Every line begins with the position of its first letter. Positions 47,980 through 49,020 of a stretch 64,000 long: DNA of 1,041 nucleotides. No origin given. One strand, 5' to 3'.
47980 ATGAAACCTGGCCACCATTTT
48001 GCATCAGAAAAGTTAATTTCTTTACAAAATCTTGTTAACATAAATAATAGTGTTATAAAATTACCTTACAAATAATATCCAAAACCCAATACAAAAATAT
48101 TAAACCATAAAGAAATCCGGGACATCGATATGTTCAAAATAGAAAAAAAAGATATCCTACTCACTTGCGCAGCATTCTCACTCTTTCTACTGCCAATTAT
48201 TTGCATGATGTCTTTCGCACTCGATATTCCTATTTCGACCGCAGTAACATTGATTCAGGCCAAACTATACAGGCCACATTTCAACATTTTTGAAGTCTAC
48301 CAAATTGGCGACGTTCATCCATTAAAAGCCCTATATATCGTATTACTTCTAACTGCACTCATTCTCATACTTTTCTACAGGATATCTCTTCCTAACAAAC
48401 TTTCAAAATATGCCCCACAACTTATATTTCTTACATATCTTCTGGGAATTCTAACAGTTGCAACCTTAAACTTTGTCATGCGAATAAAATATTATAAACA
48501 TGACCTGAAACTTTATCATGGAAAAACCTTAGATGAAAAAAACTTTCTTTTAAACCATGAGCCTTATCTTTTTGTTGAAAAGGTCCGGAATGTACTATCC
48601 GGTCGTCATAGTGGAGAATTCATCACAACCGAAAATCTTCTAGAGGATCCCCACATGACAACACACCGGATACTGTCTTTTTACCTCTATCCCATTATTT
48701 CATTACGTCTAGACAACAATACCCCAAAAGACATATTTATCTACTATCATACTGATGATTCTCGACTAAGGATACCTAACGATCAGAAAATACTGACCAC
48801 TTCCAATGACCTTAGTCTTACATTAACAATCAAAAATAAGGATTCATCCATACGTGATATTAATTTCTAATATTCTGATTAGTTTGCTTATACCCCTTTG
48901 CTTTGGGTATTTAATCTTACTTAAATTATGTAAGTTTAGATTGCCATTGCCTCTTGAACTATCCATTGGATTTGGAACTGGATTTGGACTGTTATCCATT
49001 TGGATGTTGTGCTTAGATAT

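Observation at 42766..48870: A three-member family of 3-TM proteins with a conserved C-terminal 'DPxML-HR-(x)4-YYLYPI' domain, each encoded immediately upstream of a large-subunit paralog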

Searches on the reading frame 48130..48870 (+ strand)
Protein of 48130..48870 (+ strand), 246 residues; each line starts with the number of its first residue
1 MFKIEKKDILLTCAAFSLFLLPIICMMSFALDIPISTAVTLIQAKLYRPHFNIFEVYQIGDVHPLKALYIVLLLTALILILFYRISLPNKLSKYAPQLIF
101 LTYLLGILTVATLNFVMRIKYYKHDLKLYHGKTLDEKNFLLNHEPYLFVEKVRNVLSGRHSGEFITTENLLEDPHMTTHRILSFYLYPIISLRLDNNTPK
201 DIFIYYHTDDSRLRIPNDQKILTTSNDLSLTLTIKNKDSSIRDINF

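Call 3: search_protein_families(library=pfam, proteins=[window:48130-48870:+], max_evalue=0.1)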
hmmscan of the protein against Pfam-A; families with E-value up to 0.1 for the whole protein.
window:48130-48870:+ (246 aa): 0 families

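Call 8: search_protein_families(library=ncbifam, proteins=[window:48130-48870:+], max_evalue=1)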
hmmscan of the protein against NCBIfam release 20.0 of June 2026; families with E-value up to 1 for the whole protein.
window:48130-48870:+ (246 aa): 1 family
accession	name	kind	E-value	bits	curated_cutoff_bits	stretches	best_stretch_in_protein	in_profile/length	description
TIGR02112.1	cyd_oper_ybgE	equivalog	0.058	14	89.55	1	55-123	3-72/93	cyd operon protein YbgE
